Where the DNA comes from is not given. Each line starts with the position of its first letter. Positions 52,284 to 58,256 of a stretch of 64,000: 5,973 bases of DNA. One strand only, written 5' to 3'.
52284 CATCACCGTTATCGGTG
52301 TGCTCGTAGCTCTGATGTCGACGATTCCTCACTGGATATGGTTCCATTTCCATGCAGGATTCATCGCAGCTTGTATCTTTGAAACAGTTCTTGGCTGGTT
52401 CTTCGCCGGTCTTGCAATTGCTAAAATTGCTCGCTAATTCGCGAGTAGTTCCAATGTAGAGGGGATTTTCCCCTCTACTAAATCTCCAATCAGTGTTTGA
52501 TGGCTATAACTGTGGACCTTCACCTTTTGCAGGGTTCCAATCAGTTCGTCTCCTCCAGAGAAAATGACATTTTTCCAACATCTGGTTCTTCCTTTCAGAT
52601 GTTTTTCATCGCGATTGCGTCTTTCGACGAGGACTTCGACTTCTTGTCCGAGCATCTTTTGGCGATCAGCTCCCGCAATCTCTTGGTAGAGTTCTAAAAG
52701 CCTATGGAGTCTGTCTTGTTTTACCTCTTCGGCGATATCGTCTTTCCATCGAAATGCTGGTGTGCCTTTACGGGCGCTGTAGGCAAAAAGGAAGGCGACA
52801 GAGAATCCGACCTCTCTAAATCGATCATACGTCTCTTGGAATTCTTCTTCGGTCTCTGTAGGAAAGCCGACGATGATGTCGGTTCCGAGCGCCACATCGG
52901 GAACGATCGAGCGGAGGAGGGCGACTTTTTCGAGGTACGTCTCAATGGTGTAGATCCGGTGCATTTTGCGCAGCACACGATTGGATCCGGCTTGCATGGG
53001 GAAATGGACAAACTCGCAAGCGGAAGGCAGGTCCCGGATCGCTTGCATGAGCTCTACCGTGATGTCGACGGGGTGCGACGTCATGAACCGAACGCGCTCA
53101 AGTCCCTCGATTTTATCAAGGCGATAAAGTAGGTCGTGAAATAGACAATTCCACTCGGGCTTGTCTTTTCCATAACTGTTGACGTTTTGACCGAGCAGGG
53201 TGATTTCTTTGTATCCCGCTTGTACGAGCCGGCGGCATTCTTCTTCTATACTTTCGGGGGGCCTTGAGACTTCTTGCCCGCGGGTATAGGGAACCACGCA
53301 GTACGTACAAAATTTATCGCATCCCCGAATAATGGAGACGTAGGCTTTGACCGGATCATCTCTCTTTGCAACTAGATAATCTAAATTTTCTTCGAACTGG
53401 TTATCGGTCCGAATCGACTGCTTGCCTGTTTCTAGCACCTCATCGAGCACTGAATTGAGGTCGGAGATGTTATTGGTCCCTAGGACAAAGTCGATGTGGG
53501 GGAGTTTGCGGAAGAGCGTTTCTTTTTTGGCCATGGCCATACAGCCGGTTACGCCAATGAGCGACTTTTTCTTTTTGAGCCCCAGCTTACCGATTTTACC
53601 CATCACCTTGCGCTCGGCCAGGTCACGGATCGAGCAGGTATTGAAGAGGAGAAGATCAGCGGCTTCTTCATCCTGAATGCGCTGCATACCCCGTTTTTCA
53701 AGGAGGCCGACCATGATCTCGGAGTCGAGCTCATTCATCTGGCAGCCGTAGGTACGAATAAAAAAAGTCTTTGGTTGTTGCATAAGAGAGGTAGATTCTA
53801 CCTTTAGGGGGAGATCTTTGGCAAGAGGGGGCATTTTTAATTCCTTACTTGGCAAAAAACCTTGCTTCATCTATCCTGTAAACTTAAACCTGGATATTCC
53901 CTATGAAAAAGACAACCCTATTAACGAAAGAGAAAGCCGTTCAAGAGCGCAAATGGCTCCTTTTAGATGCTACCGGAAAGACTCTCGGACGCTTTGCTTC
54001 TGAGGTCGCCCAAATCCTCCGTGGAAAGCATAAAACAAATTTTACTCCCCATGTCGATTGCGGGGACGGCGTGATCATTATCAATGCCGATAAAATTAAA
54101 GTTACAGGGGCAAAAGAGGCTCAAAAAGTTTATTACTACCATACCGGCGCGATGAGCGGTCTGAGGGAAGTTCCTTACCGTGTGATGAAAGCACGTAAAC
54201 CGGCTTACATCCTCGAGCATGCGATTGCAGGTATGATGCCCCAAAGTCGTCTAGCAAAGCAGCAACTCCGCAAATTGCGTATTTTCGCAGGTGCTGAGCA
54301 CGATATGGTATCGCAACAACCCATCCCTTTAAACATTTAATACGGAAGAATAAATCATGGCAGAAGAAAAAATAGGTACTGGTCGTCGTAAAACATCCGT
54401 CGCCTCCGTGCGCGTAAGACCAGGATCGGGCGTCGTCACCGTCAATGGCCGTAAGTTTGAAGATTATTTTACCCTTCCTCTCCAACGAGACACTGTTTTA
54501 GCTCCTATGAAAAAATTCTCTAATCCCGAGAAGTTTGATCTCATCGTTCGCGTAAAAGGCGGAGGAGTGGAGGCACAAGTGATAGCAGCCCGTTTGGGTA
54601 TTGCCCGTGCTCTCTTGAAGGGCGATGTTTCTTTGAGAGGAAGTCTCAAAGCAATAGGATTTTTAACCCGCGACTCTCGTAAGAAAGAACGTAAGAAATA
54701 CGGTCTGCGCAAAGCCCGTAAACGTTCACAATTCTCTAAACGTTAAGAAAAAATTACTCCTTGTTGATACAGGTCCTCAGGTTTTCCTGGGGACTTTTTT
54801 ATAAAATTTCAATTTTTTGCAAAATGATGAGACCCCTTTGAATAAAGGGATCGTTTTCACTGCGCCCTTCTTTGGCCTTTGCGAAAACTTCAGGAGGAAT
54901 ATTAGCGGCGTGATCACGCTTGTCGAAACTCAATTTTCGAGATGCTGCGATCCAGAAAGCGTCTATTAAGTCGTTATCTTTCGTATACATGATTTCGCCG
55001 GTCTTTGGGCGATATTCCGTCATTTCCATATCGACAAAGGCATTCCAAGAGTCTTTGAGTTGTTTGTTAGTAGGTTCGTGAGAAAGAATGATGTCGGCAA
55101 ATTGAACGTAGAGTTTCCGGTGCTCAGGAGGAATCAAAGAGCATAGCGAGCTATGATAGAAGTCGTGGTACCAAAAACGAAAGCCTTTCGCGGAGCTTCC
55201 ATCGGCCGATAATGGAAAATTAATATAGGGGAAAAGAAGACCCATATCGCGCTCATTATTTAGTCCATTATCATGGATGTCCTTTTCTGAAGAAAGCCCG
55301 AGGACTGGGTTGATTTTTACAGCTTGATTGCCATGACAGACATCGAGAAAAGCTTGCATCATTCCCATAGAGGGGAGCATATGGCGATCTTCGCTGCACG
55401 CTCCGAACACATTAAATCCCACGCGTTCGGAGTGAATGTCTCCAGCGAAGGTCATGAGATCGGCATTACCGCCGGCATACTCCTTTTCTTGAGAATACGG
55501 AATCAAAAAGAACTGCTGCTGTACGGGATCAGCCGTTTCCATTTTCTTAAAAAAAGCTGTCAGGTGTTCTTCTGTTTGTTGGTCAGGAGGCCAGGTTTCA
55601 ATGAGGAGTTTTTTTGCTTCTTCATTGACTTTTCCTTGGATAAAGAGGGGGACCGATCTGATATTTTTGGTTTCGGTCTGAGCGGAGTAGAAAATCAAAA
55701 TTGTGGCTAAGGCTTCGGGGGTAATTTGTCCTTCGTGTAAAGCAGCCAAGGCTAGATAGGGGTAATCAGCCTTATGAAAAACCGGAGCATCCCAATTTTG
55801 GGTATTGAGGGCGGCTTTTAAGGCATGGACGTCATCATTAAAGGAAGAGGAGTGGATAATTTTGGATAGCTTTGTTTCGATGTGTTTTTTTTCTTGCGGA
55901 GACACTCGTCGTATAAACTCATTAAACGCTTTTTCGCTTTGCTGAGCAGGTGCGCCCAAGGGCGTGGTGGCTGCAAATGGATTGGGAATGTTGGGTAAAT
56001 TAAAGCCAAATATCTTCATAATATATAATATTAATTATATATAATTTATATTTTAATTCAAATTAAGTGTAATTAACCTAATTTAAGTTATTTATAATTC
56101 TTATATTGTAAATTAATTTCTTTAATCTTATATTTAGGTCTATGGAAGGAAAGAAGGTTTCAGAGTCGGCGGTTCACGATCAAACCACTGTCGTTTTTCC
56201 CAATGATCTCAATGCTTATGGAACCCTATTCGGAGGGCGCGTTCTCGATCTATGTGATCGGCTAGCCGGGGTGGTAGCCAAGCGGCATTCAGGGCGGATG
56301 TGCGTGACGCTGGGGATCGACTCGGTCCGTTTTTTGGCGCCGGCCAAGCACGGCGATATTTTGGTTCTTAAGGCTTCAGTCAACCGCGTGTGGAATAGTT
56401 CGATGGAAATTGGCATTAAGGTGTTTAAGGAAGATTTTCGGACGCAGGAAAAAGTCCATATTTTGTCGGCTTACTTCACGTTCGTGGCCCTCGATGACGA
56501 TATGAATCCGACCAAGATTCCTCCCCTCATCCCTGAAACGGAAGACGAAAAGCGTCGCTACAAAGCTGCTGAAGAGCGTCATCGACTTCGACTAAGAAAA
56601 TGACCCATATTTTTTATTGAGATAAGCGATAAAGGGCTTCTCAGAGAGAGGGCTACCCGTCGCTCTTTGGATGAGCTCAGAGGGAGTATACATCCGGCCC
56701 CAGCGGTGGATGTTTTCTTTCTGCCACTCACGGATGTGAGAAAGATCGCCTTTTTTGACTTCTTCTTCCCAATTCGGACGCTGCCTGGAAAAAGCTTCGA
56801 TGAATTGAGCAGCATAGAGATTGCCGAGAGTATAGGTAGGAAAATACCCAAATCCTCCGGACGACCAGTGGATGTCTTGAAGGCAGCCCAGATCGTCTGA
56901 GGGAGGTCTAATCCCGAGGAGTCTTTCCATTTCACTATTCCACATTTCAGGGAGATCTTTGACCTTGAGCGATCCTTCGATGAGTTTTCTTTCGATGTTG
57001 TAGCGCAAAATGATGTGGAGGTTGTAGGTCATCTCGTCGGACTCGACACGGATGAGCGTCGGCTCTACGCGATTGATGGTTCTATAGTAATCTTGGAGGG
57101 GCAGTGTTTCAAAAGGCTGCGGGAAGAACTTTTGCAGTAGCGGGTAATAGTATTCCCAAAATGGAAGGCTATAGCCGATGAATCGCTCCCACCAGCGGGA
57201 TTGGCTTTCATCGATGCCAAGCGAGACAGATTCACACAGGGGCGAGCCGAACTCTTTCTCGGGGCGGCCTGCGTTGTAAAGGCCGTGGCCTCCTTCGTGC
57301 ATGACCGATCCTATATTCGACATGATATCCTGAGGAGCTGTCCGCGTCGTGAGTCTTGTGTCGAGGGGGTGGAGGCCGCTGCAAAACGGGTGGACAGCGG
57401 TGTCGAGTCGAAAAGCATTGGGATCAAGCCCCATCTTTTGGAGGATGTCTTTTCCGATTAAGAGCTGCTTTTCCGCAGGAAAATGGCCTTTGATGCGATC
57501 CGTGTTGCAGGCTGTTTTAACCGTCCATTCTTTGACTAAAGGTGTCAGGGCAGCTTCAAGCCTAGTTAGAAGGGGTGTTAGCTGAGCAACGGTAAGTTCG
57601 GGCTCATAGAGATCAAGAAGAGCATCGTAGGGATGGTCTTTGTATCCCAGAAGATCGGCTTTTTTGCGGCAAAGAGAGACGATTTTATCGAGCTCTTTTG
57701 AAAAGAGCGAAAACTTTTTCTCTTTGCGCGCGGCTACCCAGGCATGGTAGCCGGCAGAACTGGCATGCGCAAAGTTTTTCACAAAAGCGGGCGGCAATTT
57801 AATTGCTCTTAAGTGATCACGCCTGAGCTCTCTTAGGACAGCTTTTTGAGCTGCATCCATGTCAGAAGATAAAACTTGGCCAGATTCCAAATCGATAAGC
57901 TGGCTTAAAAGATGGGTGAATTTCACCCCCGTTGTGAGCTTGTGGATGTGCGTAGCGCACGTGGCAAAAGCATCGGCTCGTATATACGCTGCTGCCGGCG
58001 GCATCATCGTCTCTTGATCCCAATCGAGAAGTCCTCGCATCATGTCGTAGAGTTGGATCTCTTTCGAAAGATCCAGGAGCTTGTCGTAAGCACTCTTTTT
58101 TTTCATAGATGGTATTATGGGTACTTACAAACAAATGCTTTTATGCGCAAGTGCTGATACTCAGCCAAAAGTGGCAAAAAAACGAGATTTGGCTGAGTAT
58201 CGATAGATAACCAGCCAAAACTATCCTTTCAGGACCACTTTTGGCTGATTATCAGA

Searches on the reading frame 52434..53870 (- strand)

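Call 119: search_protein_families(library=pfam, proteins=[window:52434-53870:-], max_evalue=0.00001)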
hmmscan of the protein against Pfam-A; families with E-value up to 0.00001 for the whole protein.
window:52434-53870:- (478 aa): 3 families
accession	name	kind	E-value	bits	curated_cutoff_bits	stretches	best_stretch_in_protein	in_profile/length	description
PF00919.26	UPF0004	-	3.5e-30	104.3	27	1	36-131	2-98/98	Uncharacterized protein family UPF0004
PF04055.27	Radical_SAM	-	2.5e-26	93.3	29.5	1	178-350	1-165/166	Radical SAM superfamily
PF01938.26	TRAM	-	3.6e-07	30.4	21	1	404-465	1-61/61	TRAM domain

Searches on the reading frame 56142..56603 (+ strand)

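Call 119: search_protein_families(library=pfam, proteins=[window:56142-56603:+], max_evalue=0.00001)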
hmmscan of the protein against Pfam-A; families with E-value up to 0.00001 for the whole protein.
window:56142-56603:+ (153 aa): 1 family
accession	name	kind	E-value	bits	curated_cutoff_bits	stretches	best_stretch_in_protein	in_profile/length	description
PF03061.28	4HBT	-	5.6e-18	65.5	20.6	1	26-98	1-74/79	Thioesterase superfamily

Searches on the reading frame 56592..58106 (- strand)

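Call 119: search_protein_families(library=pfam, proteins=[window:56592-58106:-], max_evalue=0.00001)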
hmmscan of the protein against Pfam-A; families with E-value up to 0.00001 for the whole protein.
window:56592-58106:- (504 aa): 1 family
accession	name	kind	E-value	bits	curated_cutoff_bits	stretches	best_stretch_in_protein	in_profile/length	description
PF02074.21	Peptidase_M32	-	7.8e-162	539.7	25.1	1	10-500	2-489/489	Carboxypeptidase Taq (M32) metallopeptidase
